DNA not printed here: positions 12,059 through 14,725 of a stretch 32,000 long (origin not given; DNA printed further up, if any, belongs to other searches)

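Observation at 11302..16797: Minimal orphan glycyl-radical-enzyme locus with its own regulator and an anion-type permease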

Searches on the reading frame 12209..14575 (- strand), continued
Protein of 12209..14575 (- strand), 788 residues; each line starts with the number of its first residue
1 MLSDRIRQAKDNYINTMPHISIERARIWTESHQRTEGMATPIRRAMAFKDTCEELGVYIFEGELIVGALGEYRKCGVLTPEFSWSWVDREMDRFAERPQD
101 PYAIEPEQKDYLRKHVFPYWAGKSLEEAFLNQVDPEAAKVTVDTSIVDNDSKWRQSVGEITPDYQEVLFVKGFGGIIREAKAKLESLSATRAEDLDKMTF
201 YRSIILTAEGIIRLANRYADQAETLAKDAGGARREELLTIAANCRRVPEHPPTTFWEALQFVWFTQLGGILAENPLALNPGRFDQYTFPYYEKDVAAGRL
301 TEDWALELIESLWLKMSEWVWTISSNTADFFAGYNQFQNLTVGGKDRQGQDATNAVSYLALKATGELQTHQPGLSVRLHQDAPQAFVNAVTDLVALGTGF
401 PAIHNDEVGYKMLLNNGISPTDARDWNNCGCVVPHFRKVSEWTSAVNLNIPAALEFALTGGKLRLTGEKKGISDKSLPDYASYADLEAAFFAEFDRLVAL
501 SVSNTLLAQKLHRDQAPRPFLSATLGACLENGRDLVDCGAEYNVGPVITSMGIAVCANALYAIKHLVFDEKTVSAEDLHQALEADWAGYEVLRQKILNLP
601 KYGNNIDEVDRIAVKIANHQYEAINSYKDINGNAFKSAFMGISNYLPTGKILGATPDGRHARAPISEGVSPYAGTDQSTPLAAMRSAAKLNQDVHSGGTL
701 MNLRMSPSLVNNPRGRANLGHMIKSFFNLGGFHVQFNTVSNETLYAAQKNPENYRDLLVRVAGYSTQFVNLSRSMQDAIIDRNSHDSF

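Call 62: search_protein_families(library=ncbifam, proteins=[L032:3834-5480:+, L032:6579-7982:+, L032:11502-12680:+, L032:13033-13806:+, L072:4243-5442:+, L106:8640-9683:+, L052:1854-3008:+, L058:7683-9095:+, L059:8494-9693:+, L085:13485-14612:+], max_evalue=1e-10)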
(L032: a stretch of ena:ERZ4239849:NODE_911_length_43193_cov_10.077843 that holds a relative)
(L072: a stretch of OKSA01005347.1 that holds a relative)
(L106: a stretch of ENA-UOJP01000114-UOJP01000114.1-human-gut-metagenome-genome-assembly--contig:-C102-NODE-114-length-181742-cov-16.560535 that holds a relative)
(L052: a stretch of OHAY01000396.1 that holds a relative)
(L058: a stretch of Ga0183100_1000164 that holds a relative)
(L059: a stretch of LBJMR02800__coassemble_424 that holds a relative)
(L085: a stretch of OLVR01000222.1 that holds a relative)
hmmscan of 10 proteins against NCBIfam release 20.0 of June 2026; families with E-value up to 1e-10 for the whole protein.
L032:3834-5480:+ (548 aa): 51 families (the best 25 are shown)
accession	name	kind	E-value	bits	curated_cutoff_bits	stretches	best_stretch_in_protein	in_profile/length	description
TIGR00118.1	acolac_lg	equivalog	8.4e-187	622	538.35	1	1-545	1-555/557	biosynthetic-type acetolactate synthase large subunit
NF004710.0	PRK06048.1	equivalog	3e-174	580.6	976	1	1-545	8-558/561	acetolactate synthase large subunit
NF006524.0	PRK08978.1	equivalog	2.1e-169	564.3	738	1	1-545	1-545/548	acetolactate synthase 2 catalytic subunit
NF004919.0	PRK06276.1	equivalog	1e-168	562.3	866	1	1-545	1-558/582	acetolactate synthase large subunit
NF006319.0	PRK08527.1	equivalog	1.5e-164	548.6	905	1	1-544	4-558/565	acetolactate synthase large subunit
NF005860.0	PRK07789.1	equivalog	7.7e-162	539.8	881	1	1-543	34-597/615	acetolactate synthase large subunit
NF005824.0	PRK07710.1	equivalog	1.5e-160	535.3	976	1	1-543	17-567/573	acetolactate synthase large subunit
NF006581.0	PRK09107.1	equivalog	1e-155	519.4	974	1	1-544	11-573/595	acetolactate synthase 3 large subunit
NF005651.0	PRK07418.1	subfamily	9.1e-155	516.3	942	1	2-544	20-579/617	acetolactate synthase large subunit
NF005058.0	PRK06466.1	equivalog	2.6e-152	508.3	951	1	1-542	4-565/574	acetolactate synthase 3 large subunit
NF005228.0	PRK06725.1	equivalog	1.3e-151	505.6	991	1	1-544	16-565/571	acetolactate synthase large subunit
NF005409.0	PRK06965.1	equivalog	6.2e-151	503.7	1035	1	2-543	22-580/587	acetolactate synthase 3 catalytic subunit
NF005584.0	PRK07282.1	equivalog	5.7e-149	497.2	970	1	2-544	11-560/566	acetolactate synthase large subunit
NF006016.1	PRK08155.1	equivalog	1.3e-147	492.6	870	1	1-544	3-552/554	acetolactate synthase large subunit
NF005364.0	PRK06882.1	equivalog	6.1e-143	477.2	1083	1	2-544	5-565/574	acetolactate synthase 3 large subunit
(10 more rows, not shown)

L032:6579-7982:+ (467 aa): 1 family
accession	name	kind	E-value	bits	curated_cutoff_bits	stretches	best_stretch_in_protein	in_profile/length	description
TIGR00835.1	agcS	subfamily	8.9e-142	472.9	272.65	1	16-446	1-424/424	amino acid carrier protein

L032:11502-12680:+ (392 aa): 14 families
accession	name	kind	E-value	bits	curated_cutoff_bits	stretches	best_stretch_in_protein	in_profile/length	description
NF010378.0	PRK13805.1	equivalog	1.1e-128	430.5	951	1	3-389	458-868/872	bifunctional acetaldehyde-CoA/alcohol dehydrogenase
TIGR02638.1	lactal_redase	equivalog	1.4e-89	300.5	523.15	1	1-381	1-379/379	lactaldehyde reductase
NF007911.0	PRK10624.1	equivalog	9.8e-86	288.1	537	1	2-385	3-382/382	lactaldehyde reductase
NF041833.1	Fe_ADH_ErcA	equivalog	3.8e-83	279.7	550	1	21-382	26-379/382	alcohol dehydrogenase-like regulatory protein ErcA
NF053866.1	CholDhdGbsBBac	equivalog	9.2e-66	222.1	550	1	4-385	12-391/392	choline dehydrogenase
NF007363.0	PRK09860.1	equivalog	9.3e-64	215.9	581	1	25-381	30-379/383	L-threonine dehydrogenase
NF011998.0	PRK15454.1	equivalog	6.3e-62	209.5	556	1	13-380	33-390/395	ethanolamine utilization ethanol dehydrogenase EutG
NF058672.1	4HyButDHCUPNE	equivalog_domain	7.7e-55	186.6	500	1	25-381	28-374/378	4-hydroxybutyrate dehydrogenase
NF050025.1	SulfAcetaldRedSarD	equivalog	7.9e-52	176.4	700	1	17-380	22-380/385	sulfoacetaldehyde reductase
TIGR03405.1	Phn_Fe-ADH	equivalog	8.3e-44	149.8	423.7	1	7-355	4-343/355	iron-containing alcohol dehydrogenase PsrA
TIGR04266.1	NDMA_methanol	equivalog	6.6e-36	124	625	1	21-313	34-323/420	NDMA-dependent methanol dehydrogenase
NF011717.0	PRK15138.1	equivalog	1.6e-27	96.6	645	1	7-358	9-363/387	alcohol dehydrogenase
NF041822.1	daptide_DH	equivalog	4.3e-16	58.7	300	1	32-226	6-201/363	daptide-type RiPP biosynthesis dehydogenase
NF006941.0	PRK09423.1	subfamily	6.1e-11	41.7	336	0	13-111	14-112/367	glycerol dehydrogenase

L032:13033-13806:+ (257 aa): 214 families (the best 25 are shown)
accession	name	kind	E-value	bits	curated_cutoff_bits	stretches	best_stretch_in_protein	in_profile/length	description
NF006070.0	PRK08213.1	subfamily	1.2e-64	218.3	279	1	2-255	6-257/259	gluconate 5-dehydrogenase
NF004818.0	PRK06172.1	equivalog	1.9e-64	217.5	336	1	5-254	4-250/253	SDR family oxidoreductase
NF052558.1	MBtsdlDhBudC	equivalog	4.3e-60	203.4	270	1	6-255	1-242/250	meso-2,3-butanediol dehydrogenase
NF004791.0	PRK06138.1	equivalog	7.7e-60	202.3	312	1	6-255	3-250/252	SDR family oxidoreductase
NF006366.0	PRK08589.1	equivalog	1e-58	198.8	386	1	8-254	6-252/272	SDR family oxidoreductase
NF005559.1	PRK07231.1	subfamily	7.6e-58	195.9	215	1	6-254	2-247/249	glucose 1-dehydrogenase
NF004198.0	PRK05653.1-3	equivalog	3.7e-55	187.1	296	1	7-254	6-246/248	3-oxoacyl-ACP reductase FabG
NF009466.0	PRK12826.1-2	subfamily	2.4e-54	184.4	222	1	9-254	4-244/248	3-oxoacyl-ACP reductase FabG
NF005711.0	PRK07523.1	subfamily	3.1e-54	184.3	413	1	2-255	4-252/255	SDR family oxidoreductase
NF004778.0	PRK06124.1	equivalog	7.4e-54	182.8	303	1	2-255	5-253/256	SDR family oxidoreductase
TIGR01830.1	3oxo_ACP_reduc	equivalog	7.9e-54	182.9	297.75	1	11-254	1-238/239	3-oxoacyl-[acyl-carrier-protein] reductase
NF005309.0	PRK06841.1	subfamily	2.2e-53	181.4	286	1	3-254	10-252/255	GolD/DthD family dehydrogenase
NF005681.0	PRK07478.1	subfamily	2.8e-53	180.9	267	1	6-255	4-250/254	SDR family oxidoreductase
NF005446.0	PRK07035.1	equivalog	1.2e-52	178.7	373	1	2-254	5-253/255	SDR family oxidoreductase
NF004774.0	PRK06114.1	equivalog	6.2e-52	176.5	360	1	2-254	10-259/262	SDR family oxidoreductase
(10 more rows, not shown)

L072:4243-5442:+ (399 aa): 11 families
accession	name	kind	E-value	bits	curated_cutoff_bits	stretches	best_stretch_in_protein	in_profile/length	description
TIGR03528.1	2_3_DAP_am_ly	equivalog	3.1e-151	503.5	532.25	1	19-396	16-393/396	diaminopropionate ammonia-lyase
NF006058.0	PRK08206.1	equivalog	1.9e-149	497.6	276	1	21-397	21-394/402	diaminopropionate ammonia-lyase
TIGR01747.1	diampropi_NH3ly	subfamily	1.8e-139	464.7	274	1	29-396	7-374/376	diaminopropionate ammonia-lyase family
NF006390.0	PRK08639.1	equivalog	4e-16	59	421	1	109-278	67-225/418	threonine ammonia-lyase IlvA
NF006094.0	PRK08246.1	subfamily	2.4e-15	56.7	331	1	111-280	64-215/310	serine/threonine dehydratase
NF005292.0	PRK06815.1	equivalog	1.6e-14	53.7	371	1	109-331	63-268/320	threonine/serine dehydratase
TIGR02079.1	THD1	equivalog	3.2e-14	52.5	440.55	1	109-278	58-217/410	threonine ammonia-lyase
TIGR01124.1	ilvA_2Cterm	equivalog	4e-13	48.8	411.3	1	109-279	59-215/499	threonine ammonia-lyase, biosynthetic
NF004771.0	PRK06110.1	equivalog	5.8e-13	48.6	317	1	110-324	65-260/323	threonine dehydratase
NF006674.0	PRK09224.1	subfamily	4.5e-12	45.4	577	1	110-278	68-222/508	threonine ammonia-lyase IlvA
TIGR01127.1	ilvA_1Cterm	equivalog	2e-11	43.5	378.75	1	111-319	44-234/380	threonine ammonia-lyase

L106:8640-9683:+ (347 aa): 1 family
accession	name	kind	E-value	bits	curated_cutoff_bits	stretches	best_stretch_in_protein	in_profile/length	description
NF041359.1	GntG_guanitoxin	subfamily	6.3e-12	45.3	230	1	9-184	11-182/343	GntG family PLP-dependent aldolase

L052:1854-3008:+ (384 aa): 28 families (the best 25 are shown)
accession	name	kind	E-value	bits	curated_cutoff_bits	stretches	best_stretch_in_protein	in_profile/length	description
NF004788.0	PRK06133.1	subfamily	1.2e-75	255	349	1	3-382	33-413/417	glutamate carboxypeptidase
NF005602.0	PRK07338.1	equivalog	3.2e-59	200.6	357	1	3-379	8-395/409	hydrolase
NF005678.0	PRK07473.1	equivalog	2e-40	138.9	386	1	60-381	58-374/376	M20/M25/M40 family metallo-hydrolase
TIGR01910.1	DapE-ArgE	subfamily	1.4e-29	103.5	217.6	1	17-372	1-371/373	ArgE/DapE family deacylase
NF006399.0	PRK08651.1-2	equivalog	7.5e-25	87.8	381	1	13-225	3-215/405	succinyl-diaminopimelate desuccinylase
NF009557.0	PRK13009.1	equivalog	1.8e-22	80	284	1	15-368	4-360/377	succinyl-diaminopimelate desuccinylase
NF003474.0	PRK05111.1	equivalog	4.3e-21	75.2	460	1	15-287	7-293/383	acetylornithine deacetylase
NF006400.0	PRK08651.1-3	equivalog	4.6e-21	75.1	374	1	74-382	81-406/410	succinyl-diaminopimelate desuccinylase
NF006365.0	PRK08588.1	subfamily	1.3e-19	70.8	289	1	13-380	6-378/383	succinyl-diaminopimelate desuccinylase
TIGR01246.1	dapE_proteo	equivalog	4.2e-19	68.8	361.8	1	17-368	2-356/370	succinyl-diaminopimelate desuccinylase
NF006596.0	PRK09133.1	subfamily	2.5e-18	65.9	349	1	13-174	37-204/474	hypothetical protein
TIGR01900.1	dapE-gram_pos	equivalog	3.4e-18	65.7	304.2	1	54-284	36-267/351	succinyl-diaminopimelate desuccinylase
TIGR01892.1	AcOrn-deacetyl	equivalog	1.1e-17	64.1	297.7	1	42-373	23-359/365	acetylornithine deacetylase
NF005710.0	PRK07522.1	subfamily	2.2e-16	60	412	1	16-281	10-286/391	acetylornithine deacetylase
NF005306.0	PRK06837.1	subfamily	8e-16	57.9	376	1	60-376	80-415/427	ArgE/DapE family deacylase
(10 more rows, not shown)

L058:7683-9095:+ (470 aa): 33 families (the best 25 are shown)
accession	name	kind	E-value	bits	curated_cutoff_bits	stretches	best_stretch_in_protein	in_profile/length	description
NF005591.0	PRK07318.1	equivalog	6.8e-147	490.5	435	1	14-469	7-465/466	dipeptidase PepV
TIGR01887.1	dipeptidaselike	subfamily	2.2e-138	462.2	207.95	1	22-465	3-447/447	Sapep family Mn(2+)-dependent dipeptidase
NF005542.0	PRK07205.1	subfamily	2.1e-108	362.9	602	1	15-469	5-442/444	M20 family metallopeptidase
TIGR01886.1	dipeptidase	equivalog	2.6e-99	333.2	632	1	16-469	8-465/466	dipeptidase PepV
NF052477.1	3M3SH_dipept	exception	1.1e-75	255.3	1025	1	21-468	11-465/469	Cys-Gly-3M3SH dipeptidase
NF004809.0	PRK06156.1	equivalog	2.3e-66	225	438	1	27-464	105-563/573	dipeptidase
TIGR01910.1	DapE-ArgE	subfamily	8.6e-43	147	217.6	2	77-198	54-181/373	ArgE/DapE family deacylase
NF006399.0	PRK08651.1-2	equivalog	1.1e-35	123.4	381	2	62-174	37-154/405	succinyl-diaminopimelate desuccinylase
NF010589.0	PRK13983.1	equivalog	1.9e-31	109.4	333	1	83-174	82-176/409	M20 family metallo-hydrolase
NF006365.0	PRK08588.1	subfamily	1.1e-30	107.3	289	2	237-467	152-379/383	succinyl-diaminopimelate desuccinylase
NF009557.0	PRK13009.1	equivalog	1.4e-29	103.4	284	2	46-162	19-137/377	succinyl-diaminopimelate desuccinylase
NF006400.0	PRK08651.1-3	equivalog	3e-24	85.6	374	1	262-465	201-403/410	succinyl-diaminopimelate desuccinylase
NF009555.0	PRK13004.1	equivalog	7.9e-24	84.3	321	1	81-161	64-146/399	YgeY family selenium metabolism-linked hydrolase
TIGR01246.1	dapE_proteo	equivalog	2.5e-23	82.7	361.8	1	46-161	15-132/370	succinyl-diaminopimelate desuccinylase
NF005710.0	PRK07522.1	subfamily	3.4e-22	79.1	412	1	79-171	60-153/391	acetylornithine deacetylase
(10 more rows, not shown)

L059:8494-9693:+ (399 aa): 3 families
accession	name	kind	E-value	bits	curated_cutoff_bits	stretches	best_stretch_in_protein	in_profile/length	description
NF040868.1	carboxypep_CpsA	equivalog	3.6e-106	355.2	500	1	3-398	3-390/391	carboxypeptidase CpsA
TIGR01891.1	amidohydrolases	subfamily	3.9e-101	338.8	153.75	1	16-383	2-363/366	amidohydrolase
NF038260.1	ectoine_DoeB_2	equivalog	4.2e-82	276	550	1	15-384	8-366/378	N(2)-acetyl-L-2,4-diaminobutanoate deacetylase DoeB2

L085:13485-14612:+ (375 aa): 2 families
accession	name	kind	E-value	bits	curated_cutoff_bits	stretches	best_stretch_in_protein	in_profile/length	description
NF002854.0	PRK03147.1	subfamily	2.3e-14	53.7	170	1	234-347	45-155/176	thiol-disulfide oxidoreductase ResA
NF047696.1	ThlDiSintTplARhiz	equivalog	3.9e-11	43.1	230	1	254-347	99-196/219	thiol:disulfide interchange protein TlpA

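Call 66: search_solved_structures(query=P0124, max_evalue=1e-150)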
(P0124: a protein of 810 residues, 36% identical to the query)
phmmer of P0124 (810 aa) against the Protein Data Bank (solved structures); distinct sequences matched with E-value up to 1e-150: 17.
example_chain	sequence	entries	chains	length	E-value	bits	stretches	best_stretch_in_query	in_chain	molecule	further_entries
9f3w_A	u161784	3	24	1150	1.3e-206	691.4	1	16-805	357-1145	Choline trimethylamine-lyase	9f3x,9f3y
8id1_A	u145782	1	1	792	4.8e-183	613.5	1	22-806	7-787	Formate C-acetyltransferase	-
5a0u_A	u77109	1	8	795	5.6e-183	613.3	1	18-805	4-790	CHOLINE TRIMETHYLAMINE LYASE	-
9ht9_A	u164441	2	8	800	7.3e-183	612.9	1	20-807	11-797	Choline trimethylamine-lyase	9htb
9r0v_A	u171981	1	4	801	7.4e-183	612.9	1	20-807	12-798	Choline trimethylamine-lyase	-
6vue_A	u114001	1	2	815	7.5e-183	612.8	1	20-807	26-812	Choline trimethylamine-lyase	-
5fau_A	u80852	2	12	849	8.5e-183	612.7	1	20-807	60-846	Choline trimethylamine-lyase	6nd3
5fay_A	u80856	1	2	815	9e-183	612.6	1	20-807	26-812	Choline trimethylamine-lyase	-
5faw_A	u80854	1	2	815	1e-182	612.4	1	20-807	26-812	Choline trimethylamine-lyase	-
5a0z_A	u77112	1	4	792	1.1e-182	612.3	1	20-805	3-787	CHOLINE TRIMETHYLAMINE LYASE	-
5fav_A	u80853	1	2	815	1.9e-182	611.5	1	20-807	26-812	Choline trimethylamine-lyase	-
5kdp_A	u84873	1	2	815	5.1e-182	610.1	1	20-807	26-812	Choline trimethylamine-lyase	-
8iof_A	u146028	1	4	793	5.7e-176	590.1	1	23-810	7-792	Benzylsuccinate synthase alpha subunit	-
1r8w_A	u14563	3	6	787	5.2e-172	577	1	21-807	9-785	glycerol dehydratase | B12-independent glycerol dehydratase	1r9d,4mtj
9rco_A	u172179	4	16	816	4.3e-167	560.7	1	21-807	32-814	Glycyl radical protein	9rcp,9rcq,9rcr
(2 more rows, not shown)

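Call 69: predict_structure(alignment_id=A1)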
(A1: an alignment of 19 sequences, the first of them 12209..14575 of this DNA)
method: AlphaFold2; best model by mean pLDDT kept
length: 788 residues; sequences in the alignment: 19
mean_pLDDT: 72.3   pTM: 0.80
mean pLDDT of the five models: 72.3, 70.1, 70.1, 64.7, 63.2
residues with pLDDT >= 90: 182; 70-90: 290; 50-70: 171; < 50: 145
segments of 3 or more residues with pLDDT < 50: 150-158, 321-337, 429-443, 640-703, 737-740, 759-788
pLDDT, mean of each block of 10 residues (from residue 1): 86 76 87 93 94 90 79 59 69 66 81 88 81 82 62 46 82 97 95 92 97 97 95 95 98 97 88 64 89 97 95 77 38 46 82 93 80 71 87 68 68 64 61 43 58 65 61 74 90 87 84 82 86 79 64 71 90 89 79 79 61 78 83 70 32 30 25 36 46 41 56 74 60 52 57 54 40 45 39
secondary structure, 60 per line:
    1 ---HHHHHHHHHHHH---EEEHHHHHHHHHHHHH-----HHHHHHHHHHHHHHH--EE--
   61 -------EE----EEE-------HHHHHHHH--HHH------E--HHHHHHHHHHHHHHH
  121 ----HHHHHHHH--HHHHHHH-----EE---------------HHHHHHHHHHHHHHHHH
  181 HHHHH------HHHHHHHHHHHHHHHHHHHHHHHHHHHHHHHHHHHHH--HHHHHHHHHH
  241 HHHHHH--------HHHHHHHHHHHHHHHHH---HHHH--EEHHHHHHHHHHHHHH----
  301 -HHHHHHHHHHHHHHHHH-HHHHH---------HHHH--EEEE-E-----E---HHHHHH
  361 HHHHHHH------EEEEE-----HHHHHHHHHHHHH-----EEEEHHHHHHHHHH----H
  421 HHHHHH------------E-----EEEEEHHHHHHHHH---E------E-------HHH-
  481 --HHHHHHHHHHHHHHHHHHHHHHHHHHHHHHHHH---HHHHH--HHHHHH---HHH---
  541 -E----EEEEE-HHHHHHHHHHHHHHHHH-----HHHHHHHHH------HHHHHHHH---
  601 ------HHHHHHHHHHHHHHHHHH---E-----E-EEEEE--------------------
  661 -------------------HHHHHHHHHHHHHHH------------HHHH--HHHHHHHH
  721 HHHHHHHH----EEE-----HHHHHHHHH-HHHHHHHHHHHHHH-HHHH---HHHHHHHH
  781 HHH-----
elements in order (helices of 4 or more, strands of 3 or more residues): H4-15 E19-21 H22-34 H40-54 E74-76 H84-91 H106-120 H125-132 H135-141 H164-185 H192-228 H231-246 H255-271 H275-278 H283-296 H302-318 H320-324 H334-337 E340-343 H355-367 E374-378 H384-396 E402-405 H406-415 H420-426 E445-449 H450-458 H483-515 H519-523 H526-531 E547-551 H553-569 H575-583 H590-597 H607-624 E636-640 H680-694 H707-710 H713-728 E733-735 H741-749 H751-764 H766-769 H773-783
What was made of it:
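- The AlphaFold model has low confidence exactly in the active-site loops (pLDDT below 50 at 150-158, 321-337, 429-443, 640-703 and 759-788; call 69).
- Tried and rejected: AlphaFold2 with the 19-sequence family alignment gave pTM 0.80 but pLDDT below 50 in all active-site loops and the glycine domain (call 69).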
